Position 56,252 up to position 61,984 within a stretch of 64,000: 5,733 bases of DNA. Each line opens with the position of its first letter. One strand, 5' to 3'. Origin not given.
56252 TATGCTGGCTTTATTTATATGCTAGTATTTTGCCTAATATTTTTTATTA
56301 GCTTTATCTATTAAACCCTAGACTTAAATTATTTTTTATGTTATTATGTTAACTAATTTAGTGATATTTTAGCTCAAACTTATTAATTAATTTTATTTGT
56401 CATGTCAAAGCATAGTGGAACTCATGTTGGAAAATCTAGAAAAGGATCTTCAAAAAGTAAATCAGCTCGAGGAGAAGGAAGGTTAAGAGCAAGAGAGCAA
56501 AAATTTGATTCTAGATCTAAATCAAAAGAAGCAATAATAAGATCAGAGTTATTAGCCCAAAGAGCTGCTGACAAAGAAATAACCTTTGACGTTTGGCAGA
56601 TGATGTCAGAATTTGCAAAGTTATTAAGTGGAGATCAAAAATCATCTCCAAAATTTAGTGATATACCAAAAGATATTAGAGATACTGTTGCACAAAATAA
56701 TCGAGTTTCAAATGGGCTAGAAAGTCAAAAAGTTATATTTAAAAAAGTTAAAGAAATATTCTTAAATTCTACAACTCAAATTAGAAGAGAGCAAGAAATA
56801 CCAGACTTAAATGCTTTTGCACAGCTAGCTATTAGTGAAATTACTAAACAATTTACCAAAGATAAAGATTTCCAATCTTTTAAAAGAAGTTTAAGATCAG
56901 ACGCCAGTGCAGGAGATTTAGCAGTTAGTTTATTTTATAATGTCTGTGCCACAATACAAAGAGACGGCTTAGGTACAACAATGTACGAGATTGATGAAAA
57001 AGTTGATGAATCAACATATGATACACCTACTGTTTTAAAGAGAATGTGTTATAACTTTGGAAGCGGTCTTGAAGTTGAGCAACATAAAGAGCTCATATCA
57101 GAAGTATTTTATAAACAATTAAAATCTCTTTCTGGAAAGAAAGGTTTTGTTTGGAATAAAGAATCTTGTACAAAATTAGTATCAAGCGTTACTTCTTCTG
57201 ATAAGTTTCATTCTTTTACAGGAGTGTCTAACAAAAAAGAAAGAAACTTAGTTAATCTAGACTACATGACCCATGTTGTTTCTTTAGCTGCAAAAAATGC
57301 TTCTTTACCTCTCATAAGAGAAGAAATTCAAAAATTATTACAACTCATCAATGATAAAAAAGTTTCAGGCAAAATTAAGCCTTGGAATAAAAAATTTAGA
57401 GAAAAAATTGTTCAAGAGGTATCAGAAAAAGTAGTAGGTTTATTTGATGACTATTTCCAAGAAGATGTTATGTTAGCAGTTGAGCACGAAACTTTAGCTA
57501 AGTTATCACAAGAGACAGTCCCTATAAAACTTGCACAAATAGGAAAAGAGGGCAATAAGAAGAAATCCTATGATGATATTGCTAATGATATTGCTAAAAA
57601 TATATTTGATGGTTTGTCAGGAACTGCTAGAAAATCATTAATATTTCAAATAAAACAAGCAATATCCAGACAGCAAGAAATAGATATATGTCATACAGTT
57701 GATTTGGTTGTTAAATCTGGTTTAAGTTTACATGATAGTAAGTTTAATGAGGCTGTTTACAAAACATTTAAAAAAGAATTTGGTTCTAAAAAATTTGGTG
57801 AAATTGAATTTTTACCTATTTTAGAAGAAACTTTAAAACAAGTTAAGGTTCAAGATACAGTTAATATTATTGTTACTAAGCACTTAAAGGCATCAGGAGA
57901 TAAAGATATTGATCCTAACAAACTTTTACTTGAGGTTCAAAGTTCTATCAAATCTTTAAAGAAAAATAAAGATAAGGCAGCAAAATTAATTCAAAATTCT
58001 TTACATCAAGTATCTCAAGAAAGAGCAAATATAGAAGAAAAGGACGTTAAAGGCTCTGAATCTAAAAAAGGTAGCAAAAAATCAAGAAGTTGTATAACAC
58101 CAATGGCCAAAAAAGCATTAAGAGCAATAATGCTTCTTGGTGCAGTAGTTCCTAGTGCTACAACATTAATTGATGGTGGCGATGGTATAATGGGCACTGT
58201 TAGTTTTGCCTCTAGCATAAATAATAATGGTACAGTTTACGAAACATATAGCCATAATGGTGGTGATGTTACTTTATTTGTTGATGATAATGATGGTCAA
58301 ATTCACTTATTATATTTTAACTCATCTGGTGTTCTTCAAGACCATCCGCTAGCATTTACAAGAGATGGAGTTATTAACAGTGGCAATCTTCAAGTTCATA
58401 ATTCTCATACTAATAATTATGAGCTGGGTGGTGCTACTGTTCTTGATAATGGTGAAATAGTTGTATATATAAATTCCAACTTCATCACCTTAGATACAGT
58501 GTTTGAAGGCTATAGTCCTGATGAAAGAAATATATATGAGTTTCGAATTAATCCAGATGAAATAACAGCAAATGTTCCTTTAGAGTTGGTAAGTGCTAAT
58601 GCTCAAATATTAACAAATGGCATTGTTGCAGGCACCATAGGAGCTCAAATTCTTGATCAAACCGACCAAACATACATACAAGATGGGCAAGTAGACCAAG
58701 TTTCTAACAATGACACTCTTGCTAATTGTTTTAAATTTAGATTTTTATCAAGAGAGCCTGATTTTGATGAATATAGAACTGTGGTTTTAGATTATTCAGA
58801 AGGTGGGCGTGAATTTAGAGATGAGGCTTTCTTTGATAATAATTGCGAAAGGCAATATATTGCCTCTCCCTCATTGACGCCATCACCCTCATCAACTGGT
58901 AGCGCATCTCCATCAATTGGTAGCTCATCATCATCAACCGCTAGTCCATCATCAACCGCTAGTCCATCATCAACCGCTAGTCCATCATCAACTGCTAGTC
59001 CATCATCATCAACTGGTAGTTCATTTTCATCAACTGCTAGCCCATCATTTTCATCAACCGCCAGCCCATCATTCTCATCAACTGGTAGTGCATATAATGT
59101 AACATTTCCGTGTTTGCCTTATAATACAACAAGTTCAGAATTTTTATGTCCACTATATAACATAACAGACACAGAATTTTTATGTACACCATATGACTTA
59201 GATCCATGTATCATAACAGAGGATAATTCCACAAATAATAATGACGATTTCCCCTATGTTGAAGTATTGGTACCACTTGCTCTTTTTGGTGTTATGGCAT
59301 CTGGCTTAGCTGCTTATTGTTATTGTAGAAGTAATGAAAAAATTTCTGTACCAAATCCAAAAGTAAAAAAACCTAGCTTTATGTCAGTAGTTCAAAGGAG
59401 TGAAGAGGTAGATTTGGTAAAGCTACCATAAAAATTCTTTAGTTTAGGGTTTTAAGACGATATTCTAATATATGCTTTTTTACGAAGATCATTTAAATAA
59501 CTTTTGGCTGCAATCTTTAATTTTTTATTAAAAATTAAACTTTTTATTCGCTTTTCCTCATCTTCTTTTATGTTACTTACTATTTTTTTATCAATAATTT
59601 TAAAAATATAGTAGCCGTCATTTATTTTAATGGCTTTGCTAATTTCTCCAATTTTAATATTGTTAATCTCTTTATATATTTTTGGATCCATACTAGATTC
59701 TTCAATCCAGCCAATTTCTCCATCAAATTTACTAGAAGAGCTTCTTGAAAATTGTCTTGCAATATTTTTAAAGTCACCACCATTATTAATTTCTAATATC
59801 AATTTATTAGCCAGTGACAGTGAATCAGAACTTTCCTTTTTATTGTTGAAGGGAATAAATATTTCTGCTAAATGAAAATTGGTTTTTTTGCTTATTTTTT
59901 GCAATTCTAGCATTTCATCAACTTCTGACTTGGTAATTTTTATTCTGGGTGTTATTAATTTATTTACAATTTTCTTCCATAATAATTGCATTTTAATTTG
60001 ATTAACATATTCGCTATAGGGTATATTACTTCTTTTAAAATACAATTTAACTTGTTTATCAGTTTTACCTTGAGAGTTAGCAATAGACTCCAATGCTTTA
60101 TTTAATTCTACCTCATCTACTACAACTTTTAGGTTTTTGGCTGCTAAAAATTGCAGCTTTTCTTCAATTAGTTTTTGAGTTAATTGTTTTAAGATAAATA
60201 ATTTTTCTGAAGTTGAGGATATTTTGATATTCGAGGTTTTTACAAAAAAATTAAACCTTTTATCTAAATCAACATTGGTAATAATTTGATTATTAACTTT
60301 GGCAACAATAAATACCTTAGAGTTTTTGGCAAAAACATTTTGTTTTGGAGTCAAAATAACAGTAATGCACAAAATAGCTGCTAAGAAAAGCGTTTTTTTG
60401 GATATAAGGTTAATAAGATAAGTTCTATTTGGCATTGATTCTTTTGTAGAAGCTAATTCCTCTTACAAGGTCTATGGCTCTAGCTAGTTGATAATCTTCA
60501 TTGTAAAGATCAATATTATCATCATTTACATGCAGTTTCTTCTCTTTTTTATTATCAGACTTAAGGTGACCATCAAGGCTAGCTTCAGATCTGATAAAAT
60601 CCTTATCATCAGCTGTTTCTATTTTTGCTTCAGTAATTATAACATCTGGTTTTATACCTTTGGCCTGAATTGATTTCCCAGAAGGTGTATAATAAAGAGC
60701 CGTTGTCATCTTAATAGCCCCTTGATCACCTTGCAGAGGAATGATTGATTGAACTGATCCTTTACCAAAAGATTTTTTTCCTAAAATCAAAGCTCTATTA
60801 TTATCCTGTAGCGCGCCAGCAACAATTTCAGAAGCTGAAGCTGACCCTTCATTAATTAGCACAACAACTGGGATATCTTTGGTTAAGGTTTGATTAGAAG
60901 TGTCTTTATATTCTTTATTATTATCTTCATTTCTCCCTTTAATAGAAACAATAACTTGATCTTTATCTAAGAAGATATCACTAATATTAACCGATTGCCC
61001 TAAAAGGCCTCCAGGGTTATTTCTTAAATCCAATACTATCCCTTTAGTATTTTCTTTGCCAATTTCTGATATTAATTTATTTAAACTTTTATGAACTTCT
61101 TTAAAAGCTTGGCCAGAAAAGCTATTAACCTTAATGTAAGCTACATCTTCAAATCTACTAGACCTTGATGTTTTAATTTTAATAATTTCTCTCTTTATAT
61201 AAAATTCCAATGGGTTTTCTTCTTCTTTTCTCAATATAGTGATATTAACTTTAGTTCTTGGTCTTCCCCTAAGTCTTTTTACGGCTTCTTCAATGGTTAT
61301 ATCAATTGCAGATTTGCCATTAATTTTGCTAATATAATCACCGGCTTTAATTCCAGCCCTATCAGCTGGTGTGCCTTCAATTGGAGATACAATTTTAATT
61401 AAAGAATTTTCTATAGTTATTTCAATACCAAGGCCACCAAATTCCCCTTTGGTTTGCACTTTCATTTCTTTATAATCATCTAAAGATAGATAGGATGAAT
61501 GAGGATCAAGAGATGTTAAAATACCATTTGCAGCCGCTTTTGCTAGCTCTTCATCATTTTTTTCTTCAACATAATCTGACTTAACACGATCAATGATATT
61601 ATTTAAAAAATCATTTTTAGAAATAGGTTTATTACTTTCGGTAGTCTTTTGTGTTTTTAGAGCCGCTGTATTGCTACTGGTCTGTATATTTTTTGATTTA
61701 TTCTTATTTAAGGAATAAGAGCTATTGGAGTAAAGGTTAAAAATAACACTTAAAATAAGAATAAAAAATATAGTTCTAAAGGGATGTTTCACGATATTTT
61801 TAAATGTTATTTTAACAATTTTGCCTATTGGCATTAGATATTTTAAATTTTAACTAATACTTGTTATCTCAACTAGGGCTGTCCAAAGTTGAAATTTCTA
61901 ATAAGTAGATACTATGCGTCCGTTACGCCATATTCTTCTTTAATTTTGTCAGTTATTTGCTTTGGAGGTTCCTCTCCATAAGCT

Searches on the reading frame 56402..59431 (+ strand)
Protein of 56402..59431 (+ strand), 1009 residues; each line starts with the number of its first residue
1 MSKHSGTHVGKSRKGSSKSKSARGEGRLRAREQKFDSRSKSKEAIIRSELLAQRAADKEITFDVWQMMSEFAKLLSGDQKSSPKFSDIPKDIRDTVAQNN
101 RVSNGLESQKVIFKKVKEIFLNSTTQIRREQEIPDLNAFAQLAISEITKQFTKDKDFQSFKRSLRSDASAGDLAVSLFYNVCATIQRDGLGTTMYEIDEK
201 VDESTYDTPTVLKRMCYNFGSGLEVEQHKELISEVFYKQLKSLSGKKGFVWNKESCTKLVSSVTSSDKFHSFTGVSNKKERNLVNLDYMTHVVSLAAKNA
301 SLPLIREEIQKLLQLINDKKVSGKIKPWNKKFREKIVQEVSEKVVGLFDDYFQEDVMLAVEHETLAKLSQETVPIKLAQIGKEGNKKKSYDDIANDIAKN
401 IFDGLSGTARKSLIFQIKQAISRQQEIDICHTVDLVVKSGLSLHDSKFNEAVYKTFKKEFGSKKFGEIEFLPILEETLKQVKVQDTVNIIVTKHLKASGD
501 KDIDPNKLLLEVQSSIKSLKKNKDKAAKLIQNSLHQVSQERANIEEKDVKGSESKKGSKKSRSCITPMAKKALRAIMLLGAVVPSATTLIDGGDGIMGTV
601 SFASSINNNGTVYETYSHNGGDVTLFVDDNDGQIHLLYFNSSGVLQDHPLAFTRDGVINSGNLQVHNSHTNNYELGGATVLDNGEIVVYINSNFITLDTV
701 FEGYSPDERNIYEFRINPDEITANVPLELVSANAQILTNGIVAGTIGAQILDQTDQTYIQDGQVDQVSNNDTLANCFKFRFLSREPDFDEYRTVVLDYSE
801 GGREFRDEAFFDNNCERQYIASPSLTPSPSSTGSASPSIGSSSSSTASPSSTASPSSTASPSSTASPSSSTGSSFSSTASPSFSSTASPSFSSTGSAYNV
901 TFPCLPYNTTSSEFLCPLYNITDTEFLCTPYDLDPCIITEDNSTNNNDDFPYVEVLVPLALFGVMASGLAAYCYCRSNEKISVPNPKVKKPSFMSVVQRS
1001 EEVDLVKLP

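Call 15: search_protein_families(library=pfam, proteins=[window:56402-59431:+], max_evalue=0.01)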
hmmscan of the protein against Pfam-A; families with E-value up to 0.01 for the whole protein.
window:56402-59431:+ (1009 aa): 1 family
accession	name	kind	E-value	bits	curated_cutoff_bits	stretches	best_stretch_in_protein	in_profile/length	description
PF17602.7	DUF5498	-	0.00045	21.1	27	0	435-466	12-43/96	Family of unknown function (DUF5498)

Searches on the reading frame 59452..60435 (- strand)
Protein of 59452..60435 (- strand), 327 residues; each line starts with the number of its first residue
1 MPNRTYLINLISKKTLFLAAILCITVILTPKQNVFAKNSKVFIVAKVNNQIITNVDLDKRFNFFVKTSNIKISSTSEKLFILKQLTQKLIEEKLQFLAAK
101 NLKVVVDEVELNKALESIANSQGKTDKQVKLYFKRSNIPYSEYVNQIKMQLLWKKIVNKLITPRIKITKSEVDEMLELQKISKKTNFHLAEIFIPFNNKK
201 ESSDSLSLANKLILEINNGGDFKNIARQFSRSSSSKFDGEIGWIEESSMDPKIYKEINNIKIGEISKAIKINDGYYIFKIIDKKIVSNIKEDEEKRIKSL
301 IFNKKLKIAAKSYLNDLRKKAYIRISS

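Call 15: search_protein_families(library=pfam, proteins=[window:59452-60435:-], max_evalue=0.01)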
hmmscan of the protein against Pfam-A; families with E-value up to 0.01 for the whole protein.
window:59452-60435:- (327 aa): 6 families
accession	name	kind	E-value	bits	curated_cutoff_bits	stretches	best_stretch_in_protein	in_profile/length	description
PF13616.12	Rotamase_3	-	4e-16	60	22.5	1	181-284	10-116/116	PPIC-type PPIASE domain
PF00639.27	Rotamase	-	8e-14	52.8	21.7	1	192-282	2-97/97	PPIC-type PPIASE domain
PF09312.16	SurA_N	-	1.3e-12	48.3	30.8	1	43-155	4-116/118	SurA N-terminal domain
PF13624.11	SurA_N_3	-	1.3e-09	38.5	27.2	1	17-156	16-161/162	SurA-like N-terminal domain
PF13145.12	Rotamase_2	-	1.5e-06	29.5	27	1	209-284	35-109/121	PPIC-type PPIASE domain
PF09116.15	gp45-slide_C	-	0.0054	17.2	25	1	43-99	46-102/105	gp45 sliding clamp, C terminal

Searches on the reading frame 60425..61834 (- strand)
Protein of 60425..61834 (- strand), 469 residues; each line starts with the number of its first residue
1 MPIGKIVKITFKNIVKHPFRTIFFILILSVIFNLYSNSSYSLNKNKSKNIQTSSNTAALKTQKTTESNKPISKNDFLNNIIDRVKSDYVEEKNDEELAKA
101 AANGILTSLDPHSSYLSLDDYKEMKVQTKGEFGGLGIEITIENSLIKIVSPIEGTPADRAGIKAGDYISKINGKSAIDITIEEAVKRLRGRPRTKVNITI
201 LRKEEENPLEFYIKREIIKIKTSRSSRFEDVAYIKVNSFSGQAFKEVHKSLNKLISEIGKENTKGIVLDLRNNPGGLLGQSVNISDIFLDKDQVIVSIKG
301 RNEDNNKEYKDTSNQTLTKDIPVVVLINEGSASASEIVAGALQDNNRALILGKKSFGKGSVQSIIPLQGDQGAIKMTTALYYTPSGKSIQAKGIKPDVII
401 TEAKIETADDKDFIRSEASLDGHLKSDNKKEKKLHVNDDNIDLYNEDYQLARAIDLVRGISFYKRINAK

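Call 15: search_protein_families(library=pfam, proteins=[window:60425-61834:-], max_evalue=0.01)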
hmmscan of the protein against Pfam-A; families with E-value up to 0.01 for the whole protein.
window:60425-61834:- (469 aa): 7 families
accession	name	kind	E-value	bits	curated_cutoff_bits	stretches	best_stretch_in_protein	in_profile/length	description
PF03572.23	Peptidase_S41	-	1.9e-55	187.4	24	1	230-399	1-164/165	Peptidase family S41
PF17820.7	PDZ_6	-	1.2e-12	47.8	27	1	148-202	2-54/54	PDZ domain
PF00595.29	PDZ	-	7.6e-10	39.5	23.2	1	131-200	8-80/81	PDZ domain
PF13180.12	PDZ_2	-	7.9e-10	39.3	27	1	133-207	1-74/80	PDZ domain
PF22694.1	CtpB_N-like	-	4.1e-05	24.4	27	1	52-116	17-81/85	Activating protease CtpB N-terminal domain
PF17804.6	TSP_NTD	-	0.0012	19.6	26.4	1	42-117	110-186/188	Tail specific protease N-terminal domain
PF16504.10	SP24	-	0.0072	16.7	30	0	10-58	8-59/147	Putative virion membrane protein of plant and insect virus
